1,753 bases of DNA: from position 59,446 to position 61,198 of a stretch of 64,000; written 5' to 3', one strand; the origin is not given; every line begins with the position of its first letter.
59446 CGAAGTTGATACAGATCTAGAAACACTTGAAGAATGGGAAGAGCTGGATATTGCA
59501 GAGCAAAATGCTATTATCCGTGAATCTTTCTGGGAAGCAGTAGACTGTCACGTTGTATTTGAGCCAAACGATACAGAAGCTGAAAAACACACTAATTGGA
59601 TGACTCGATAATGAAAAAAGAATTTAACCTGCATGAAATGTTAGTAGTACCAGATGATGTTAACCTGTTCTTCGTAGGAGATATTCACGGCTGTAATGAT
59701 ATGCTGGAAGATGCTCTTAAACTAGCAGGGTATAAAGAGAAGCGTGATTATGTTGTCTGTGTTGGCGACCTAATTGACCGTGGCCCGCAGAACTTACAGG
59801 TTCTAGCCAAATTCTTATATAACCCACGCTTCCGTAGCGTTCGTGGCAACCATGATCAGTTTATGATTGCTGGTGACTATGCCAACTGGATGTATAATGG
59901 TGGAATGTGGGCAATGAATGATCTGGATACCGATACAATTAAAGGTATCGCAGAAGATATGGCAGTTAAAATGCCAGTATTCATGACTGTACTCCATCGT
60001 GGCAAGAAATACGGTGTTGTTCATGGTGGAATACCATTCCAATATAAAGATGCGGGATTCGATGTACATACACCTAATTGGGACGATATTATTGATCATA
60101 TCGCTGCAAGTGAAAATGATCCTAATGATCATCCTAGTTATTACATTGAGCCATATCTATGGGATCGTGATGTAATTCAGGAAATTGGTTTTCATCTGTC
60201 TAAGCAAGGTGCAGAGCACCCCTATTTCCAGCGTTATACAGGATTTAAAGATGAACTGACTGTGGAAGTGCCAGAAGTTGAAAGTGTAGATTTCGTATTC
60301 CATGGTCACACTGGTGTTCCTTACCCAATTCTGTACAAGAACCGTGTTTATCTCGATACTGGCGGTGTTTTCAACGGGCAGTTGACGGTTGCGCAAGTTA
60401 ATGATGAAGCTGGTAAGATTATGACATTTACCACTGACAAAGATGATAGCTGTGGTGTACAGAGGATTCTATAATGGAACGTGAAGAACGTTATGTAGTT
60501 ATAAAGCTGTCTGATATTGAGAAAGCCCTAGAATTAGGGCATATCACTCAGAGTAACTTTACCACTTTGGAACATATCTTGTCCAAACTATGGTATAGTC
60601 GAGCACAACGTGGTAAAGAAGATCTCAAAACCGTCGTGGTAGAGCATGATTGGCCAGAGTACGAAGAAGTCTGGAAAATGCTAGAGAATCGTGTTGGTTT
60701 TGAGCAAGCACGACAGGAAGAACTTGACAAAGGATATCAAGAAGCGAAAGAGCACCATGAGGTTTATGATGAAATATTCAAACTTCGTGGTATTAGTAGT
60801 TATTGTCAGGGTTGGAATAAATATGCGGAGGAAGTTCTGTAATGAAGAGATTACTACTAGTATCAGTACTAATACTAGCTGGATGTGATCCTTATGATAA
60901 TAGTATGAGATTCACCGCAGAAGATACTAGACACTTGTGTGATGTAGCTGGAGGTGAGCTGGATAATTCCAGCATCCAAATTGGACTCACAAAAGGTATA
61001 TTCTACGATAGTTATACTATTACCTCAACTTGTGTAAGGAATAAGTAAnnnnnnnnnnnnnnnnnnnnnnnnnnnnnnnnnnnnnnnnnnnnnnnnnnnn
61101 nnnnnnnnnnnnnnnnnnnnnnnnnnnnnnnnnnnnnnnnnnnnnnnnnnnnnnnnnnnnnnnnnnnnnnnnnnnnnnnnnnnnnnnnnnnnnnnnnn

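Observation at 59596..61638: Two metallophosphoesterases close together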

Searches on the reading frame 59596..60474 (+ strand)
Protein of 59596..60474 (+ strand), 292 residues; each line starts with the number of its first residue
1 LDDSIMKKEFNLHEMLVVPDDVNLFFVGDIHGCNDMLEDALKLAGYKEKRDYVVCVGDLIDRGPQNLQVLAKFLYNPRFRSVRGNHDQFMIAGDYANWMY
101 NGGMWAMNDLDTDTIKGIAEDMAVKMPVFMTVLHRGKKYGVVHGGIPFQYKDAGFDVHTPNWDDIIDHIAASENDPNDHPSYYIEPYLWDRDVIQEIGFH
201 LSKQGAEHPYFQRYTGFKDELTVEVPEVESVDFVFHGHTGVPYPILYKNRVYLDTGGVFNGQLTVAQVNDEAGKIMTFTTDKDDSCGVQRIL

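Call 3: search_protein_families(library=pfam, proteins=[window:59596-60474:+], max_evalue=0.01)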
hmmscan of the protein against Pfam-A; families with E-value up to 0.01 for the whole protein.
window:59596-60474:+ (292 aa): 2 families
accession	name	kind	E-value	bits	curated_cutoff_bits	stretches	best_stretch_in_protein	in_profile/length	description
PF00149.33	Metallophos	-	6.7e-17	63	21.5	1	25-241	4-190/191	Calcineurin-like phosphoesterase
PF12850.12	Metallophos_2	-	2.9e-08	34.3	27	1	24-153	3-99/154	Calcineurin-like phosphoesterase superfamily domain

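Call 6: search_protein_families(library=phrogs, proteins=[window:59596-60474:+], max_evalue=0.001)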
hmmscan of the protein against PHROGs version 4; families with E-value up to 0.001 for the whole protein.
window:59596-60474:+ (292 aa): 8 families
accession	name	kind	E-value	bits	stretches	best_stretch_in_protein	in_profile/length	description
phrog_246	-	other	3.7e-92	310.6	1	5-291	159-405/417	NinI-like serine-threonine phosphatase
phrog_9096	-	unknown function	5.7e-21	76.1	1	17-139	8-135/157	-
phrog_20114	-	other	3.1e-12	48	1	23-92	4-75/131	phosphoesterase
phrog_8238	-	DNA, RNA and nucleotide metabolism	8.9e-10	38.3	1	17-149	168-307/737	RNA ligase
phrog_28031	-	unknown function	5.3e-09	36.7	1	25-91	144-220/406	-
phrog_16794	-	unknown function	1.3e-08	35.4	1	226-271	12-57/59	-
phrog_547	-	other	6.8e-06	26.4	1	48-190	71-220/245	phosphoesterase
phrog_1649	-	other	5e-05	23.1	1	14-96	28-113/308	metallo-phosphoesterase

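Call 7: search_protein_families(library=ncbifam, proteins=[window:59596-60474:+], max_evalue=0.01)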
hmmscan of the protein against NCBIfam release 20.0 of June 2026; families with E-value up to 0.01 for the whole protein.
window:59596-60474:+ (292 aa): 8 families
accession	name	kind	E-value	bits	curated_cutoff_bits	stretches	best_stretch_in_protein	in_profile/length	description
NF008516.0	PRK11439.1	equivalog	4.1e-27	95.6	326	2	21-148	16-147/218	protein-serine/threonine phosphatase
NF007425.0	PRK09968.1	equivalog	4.1e-21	75.7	332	1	24-157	17-154/218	protein-serine/threonine phosphatase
NF001204.0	PRK00166.1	equivalog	2.3e-17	63.2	176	1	24-150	3-127/276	symmetrical bis(5'-nucleosyl)-tetraphosphatase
TIGR00668.1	apaH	equivalog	5.3e-10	39.2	222.85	1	24-92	3-72/279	bis(5'-nucleosyl)-tetraphosphatase (symmetrical) ApaH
TIGR04075.1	bacter_Pnkp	equivalog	1.3e-09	36.9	750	1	26-90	184-265/851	polynucleotide kinase-phosphatase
NF010148.0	PRK13625.1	equivalog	4e-09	36.4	340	1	26-72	5-62/245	bis(5'-nucleosyl)-tetraphosphatase PrpE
NF006988.0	PRK09453.1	equivalog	3.2e-06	27.1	117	1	23-66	2-44/183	phosphodiesterase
TIGR00040.1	yfcE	subfamily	4.1e-05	23.7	56.25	1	23-92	2-67/158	YfcE family phosphodiesterase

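Call 9: search_solved_structures(query=window:59611-60474:+, max_evalue=0.001, show_alignments=2)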
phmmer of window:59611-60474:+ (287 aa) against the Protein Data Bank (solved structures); distinct sequences matched with E-value up to 0.001: 10.
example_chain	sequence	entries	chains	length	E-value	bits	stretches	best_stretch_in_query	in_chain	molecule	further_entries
1g5b_A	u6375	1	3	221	2.7e-32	115.5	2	18-152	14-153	SERINE/THREONINE PROTEIN PHOSPHATASE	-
2qjc_A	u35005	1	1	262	2e-10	43.7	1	18-85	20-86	Diadenosine tetraphosphatase, putative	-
9t9n_A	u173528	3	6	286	4.5e-10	42.6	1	19-145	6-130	Bis(5'-nucleosyl)-tetraphosphatase, symmetrical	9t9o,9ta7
2dfj_A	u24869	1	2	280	3.3e-06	29.9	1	20-87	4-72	diadenosinetetraphosphatase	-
9olz_A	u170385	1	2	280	3.6e-06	29.8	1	20-87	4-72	Bis(5'-nucleosyl)-tetraphosphatase [symmetrical]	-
9ojd_A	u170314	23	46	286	3.7e-06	29.7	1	20-87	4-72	Bis(5'-nucleosyl)-tetraphosphatase [symmetrical] | Bis(5'-nucleosyl)-tetraphosphatase, symmetrical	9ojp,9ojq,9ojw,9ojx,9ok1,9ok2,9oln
4j6o_A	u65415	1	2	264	3.9e-05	26.4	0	21-83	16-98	Metallophosphoesterase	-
9oly_A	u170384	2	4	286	4.8e-05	26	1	20-87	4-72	Bis(5'-nucleosyl)-tetraphosphatase [symmetrical]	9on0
6obr_A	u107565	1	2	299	0.0006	22.4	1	4-100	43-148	Serine/threonine-protein phosphatase PP1-alpha catalytic subunit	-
5zt0_A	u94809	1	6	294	0.00098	21.7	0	4-87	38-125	Serine/threonine-protein phosphatase PP1-alpha catalytic subunit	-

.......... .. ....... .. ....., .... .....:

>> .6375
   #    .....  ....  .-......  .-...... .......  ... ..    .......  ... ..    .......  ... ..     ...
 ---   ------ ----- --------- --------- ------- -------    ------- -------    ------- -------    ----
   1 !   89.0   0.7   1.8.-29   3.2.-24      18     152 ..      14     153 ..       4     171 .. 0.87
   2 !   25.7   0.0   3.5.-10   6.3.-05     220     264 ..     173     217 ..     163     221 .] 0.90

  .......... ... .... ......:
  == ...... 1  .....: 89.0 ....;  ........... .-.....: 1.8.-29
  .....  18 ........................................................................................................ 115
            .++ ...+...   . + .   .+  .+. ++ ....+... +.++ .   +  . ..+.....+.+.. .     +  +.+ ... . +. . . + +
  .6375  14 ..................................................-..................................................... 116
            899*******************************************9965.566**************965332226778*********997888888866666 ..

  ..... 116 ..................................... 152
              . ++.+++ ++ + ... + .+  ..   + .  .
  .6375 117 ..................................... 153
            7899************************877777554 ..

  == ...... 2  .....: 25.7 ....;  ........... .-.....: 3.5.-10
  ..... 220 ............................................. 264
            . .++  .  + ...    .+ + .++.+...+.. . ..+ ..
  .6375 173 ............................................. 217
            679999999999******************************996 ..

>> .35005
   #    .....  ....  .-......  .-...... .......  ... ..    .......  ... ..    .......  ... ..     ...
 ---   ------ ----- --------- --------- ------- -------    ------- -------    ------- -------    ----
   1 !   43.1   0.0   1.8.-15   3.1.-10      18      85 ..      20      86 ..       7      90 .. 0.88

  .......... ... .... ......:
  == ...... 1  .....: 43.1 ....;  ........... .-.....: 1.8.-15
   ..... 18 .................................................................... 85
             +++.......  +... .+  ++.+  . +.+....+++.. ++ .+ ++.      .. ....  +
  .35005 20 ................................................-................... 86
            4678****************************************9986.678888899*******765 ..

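Call 41: find_homologous_proteins(query=window:59611-60474:+, max_evalue=0.00001)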
Query window:59611-60474:+ (287 aa): 184 proteins with E <= 0.00001 among 826 candidates; the best 120 are listed.
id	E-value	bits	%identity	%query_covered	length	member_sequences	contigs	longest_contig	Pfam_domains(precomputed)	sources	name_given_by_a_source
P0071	2.1e-197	673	99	100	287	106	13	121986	PF12850.13,PF00149.34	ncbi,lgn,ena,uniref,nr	ncbi:serine/threonine protein phosphatase [Bacteriophage T5-like cott162]|uniref:Phosphatase n=12 Ta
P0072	7.0e-167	572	83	100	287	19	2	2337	PF12850.13,PF00149.34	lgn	-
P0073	2.6e-166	570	85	99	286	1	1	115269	PF12850.13,PF00149.34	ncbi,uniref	ncbi:metallophosphoesterase [Brucella melitensis]|uniref:metallophosphoesterase n=1 Tax=Brucella mel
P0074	2.0e-163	561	81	100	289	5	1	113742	PF12850.13,PF00149.34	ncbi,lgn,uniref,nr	ncbi:putative serine/threonine protein phosphatase [Salmonella phage vB_SenS_UTK0009]|uniref:Serine/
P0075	5.1e-163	560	84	99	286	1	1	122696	PF12850.13,PF00149.34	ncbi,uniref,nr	ncbi:NinI-like serine-threonine phosphatase [Yersinia phage phiR2-01]|uniref:Serine/threonine protei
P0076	5.9e-162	556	83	100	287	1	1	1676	PF12850.13,PF00149.34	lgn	-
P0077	8.9e-160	549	80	100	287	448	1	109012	PF12850.13,PF00149.34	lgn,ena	-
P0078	4.1e-140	484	73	100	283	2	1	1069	PF12850.13,PF00149.34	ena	-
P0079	7.6e-140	484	73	100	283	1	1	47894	PF12850.13,PF00149.34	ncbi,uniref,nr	ncbi:hypothetical protein [Salmonella phage SP1a]|uniref:Calcineurin-like phosphoesterase domain-con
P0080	1.3e-139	483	73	100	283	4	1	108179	PF12850.13,PF00149.34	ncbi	-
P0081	2.7e-139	482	73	100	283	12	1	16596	PF12850.13,PF00149.34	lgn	-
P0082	1.3e-138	479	72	100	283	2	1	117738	PF12850.13,PF00149.34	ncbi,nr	ncbi:putative serine/threonine protein phosphatase [Salmonella phage Kenya-K38]|nr:putative serine/t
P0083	7.9e-138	477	72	100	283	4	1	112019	PF12850.13,PF00149.34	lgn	-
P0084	1.7e-136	473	72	100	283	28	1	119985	PF12850.13,PF00149.34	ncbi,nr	ncbi:putative serine/threonine protein phosphatase [Salmonella phage Kenya-K18]|nr:putative serine/t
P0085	3.0e-124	432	67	99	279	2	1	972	PF12850.13,PF00149.34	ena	-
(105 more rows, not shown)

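Call 51: predict_structure(alignment_id=A3)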
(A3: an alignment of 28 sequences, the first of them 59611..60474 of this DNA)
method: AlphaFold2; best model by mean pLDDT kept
length: 287 residues; sequences in the alignment: 28
mean_pLDDT: 92.8   pTM: 0.92
mean pLDDT of the five models: 92.8, 92.1, 91.2, 90.8, 89.2
residues with pLDDT >= 90: 235; 70-90: 45; 50-70: 5; < 50: 2
segments of 3 or more residues with pLDDT < 50: none
pLDDT, mean of each block of 10 residues (from residue 1): 75 97 98 97 97 96 98 98 94 92 94 96 97 98 90 96 87 81 96 93 91 77 98 96 97 92 87 92 92
secondary structure, 60 per line:
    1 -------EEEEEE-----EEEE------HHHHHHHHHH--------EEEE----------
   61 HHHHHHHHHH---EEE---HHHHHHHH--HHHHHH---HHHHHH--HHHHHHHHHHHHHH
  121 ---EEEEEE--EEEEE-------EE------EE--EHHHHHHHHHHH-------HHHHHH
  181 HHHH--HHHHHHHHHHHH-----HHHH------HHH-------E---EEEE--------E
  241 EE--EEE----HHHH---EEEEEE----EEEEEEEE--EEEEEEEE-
elements in order: E8-13 E19-22 H29-38 E47-50 H61-70 E74-76 H80-87 H90-95 H99-104 H107-120 E124-129 E132-136 H157-167 H175-184 H187-198 H204-207 E228-231 E240-242 E245-247 H252-255 E259-264 E269-276 E279-286

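Call 55: fold_search(model_id=the predicted structure, library=pdb)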
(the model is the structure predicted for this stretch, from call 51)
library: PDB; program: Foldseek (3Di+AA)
matches with E <= 10: 456; with E <= 0.001: 165
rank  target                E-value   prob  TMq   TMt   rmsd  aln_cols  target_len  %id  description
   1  1g5b_B                4.1e-20  1.00  0.64  0.81   4.1       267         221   30  BACTERIOPHAGE LAMBDA SER/THR PROTEIN PHOSPHATASE (released 2001-03-07)
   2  1g5b_A                9.7e-20  1.00  0.64  0.82   4.1       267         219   30  BACTERIOPHAGE LAMBDA SER/THR PROTEIN PHOSPHATASE (released 2001-03-07)
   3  2qjc                  1.7e-11  1.00  0.51  0.64   8.7       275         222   19  Crystal structure of a putative diadenosine tetraphosphatase (released 2007-07-24)
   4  5jpe_A                8.6e-10  1.00  0.56  0.52   6.8       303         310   19  Yeast-specific serine/threonine protein phosphatase (PPZ1) of Candida albicans (released 2016-08-31)
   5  4j6o_A                1.0e-09  1.00  0.53  0.58   7.1       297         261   19  Crystal Structure of the Phosphatase Domain of C. thermocellum (Bacterial) PnkP (released 2013-04-10)
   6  5jpe_B                1.2e-09  1.00  0.55  0.52   6.9       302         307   18  Yeast-specific serine/threonine protein phosphatase (PPZ1) of Candida albicans (released 2016-08-31)
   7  4j6o_B                1.9e-09  1.00  0.54  0.59   7.3       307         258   18  Crystal Structure of the Phosphatase Domain of C. thermocellum (Bacterial) PnkP (released 2013-04-10)
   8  1v73                  3.5e-09  1.00  0.56  0.50   7.6       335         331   14  Crystal Structure of Cold-Active Protein-Tyrosine Phosphatase of a Psychrophile Shewanella SP. (released 2005-03-01)
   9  6zeg_B                4.5e-09  1.00  0.49  0.47   7.6       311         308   18  Structure of PP1-IRSp53 chimera [PP1(7-304) + linker (G/S)x9 + IRSp53(449-465)] bound to Phactr1 (516-580) (released 2020-09-30)
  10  2zbm                  4.8e-09  1.00  0.47  0.42   8.9       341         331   14  Crystal Structure of I115M Mutant Cold-Active Protein Tyrosine Phosphatase (released 2008-07-29)
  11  3v4y_C                5.4e-09  1.00  0.51  0.50   7.9       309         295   18  Crystal Structure of the first Nuclear PP1 holoenzyme (released 2012-10-31)
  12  8twi_C                5.7e-09  1.00  0.56  0.54   7.3       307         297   17  Cryo-EM structure of the PP2A:B55-FAM122A complex, PP2Ac body (released 2023-11-01)
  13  6zeh_A                6.1e-09  1.00  0.50  0.47   8.0       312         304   17  Structure of PP1-spectrin alpha II chimera [PP1(7-304) + linker (G/S)x9 + spectrin alpha II (1025-1039)] bound to Phac (released 2020-09-30)
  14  1wao_2                6.5e-09  1.00  0.47  0.31  11.0       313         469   16  PP5 structure (released 2005-02-22)
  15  5ui1_D                6.9e-09  1.00  0.52  0.49   9.3       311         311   15  Crystal Structure of Human Protein Phosphatase 5C (PP5C) in complex with a triazole inhibitor (released 2018-01-17)
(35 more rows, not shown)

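Call 81: search_protein_families(library=padloc, proteins=[window:59611-60474:+], max_evalue=0.01)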
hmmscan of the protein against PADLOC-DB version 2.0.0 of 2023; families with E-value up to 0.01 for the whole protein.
window:59611-60474:+ (287 aa): 0 families

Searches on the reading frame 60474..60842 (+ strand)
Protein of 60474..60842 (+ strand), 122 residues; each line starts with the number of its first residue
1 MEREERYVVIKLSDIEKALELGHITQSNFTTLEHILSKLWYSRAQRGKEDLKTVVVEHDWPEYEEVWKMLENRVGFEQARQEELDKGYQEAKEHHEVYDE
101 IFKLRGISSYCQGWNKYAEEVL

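Call 3: search_protein_families(library=pfam, proteins=[window:60474-60842:+], max_evalue=0.01)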
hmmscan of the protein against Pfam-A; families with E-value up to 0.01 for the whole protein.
window:60474-60842:+ (122 aa): 0 families

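Call 6: search_protein_families(library=phrogs, proteins=[window:60474-60842:+], max_evalue=0.001)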
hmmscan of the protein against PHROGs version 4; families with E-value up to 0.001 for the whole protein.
window:60474-60842:+ (122 aa): 5 families
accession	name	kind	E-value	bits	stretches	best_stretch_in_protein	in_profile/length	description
phrog_7810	-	unknown function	2.2e-55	186.8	1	1-122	2-118/118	-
phrog_7432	-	unknown function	4.5e-21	76.8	1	1-80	1-74/186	-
phrog_4330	-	unknown function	3.1e-07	31.4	1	2-73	26-93/200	-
phrog_19218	-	unknown function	2.3e-06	28.9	1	66-121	13-67/78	-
phrog_5992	-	unknown function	8.5e-05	23.7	1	2-72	3-69/75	-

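Call 7: search_protein_families(library=ncbifam, proteins=[window:60474-60842:+], max_evalue=0.01)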
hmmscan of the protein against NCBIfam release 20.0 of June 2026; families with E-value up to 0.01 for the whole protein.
window:60474-60842:+ (122 aa): 0 families

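Call 81: search_protein_families(library=padloc, proteins=[window:60474-60842:+], max_evalue=0.01)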
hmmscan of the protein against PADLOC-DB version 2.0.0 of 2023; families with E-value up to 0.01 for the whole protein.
window:60474-60842:+ (122 aa): 0 families

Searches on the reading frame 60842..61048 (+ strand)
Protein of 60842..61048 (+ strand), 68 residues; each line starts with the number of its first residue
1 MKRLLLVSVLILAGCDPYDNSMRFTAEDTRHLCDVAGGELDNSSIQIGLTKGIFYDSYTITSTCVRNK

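Call 3: search_protein_families(library=pfam, proteins=[window:60842-61048:+], max_evalue=0.01)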
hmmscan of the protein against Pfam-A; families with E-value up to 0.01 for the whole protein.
window:60842-61048:+ (68 aa): 0 families

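Call 6: search_protein_families(library=phrogs, proteins=[window:60842-61048:+], max_evalue=0.001)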
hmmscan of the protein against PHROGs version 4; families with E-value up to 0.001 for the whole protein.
window:60842-61048:+ (68 aa): 1 family
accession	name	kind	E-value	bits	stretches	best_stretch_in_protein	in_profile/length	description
phrog_6073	-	lysis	2.6e-26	92.7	1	1-68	3-62/67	Rz-like spanin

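Call 7: search_protein_families(library=ncbifam, proteins=[window:60842-61048:+], max_evalue=0.01)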
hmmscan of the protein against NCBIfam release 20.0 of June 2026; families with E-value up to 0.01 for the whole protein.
window:60842-61048:+ (68 aa): 0 families

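Call 81: search_protein_families(library=padloc, proteins=[window:60842-61048:+], max_evalue=0.01)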
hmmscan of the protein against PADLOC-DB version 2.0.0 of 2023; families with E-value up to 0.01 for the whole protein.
window:60842-61048:+ (68 aa): 0 families
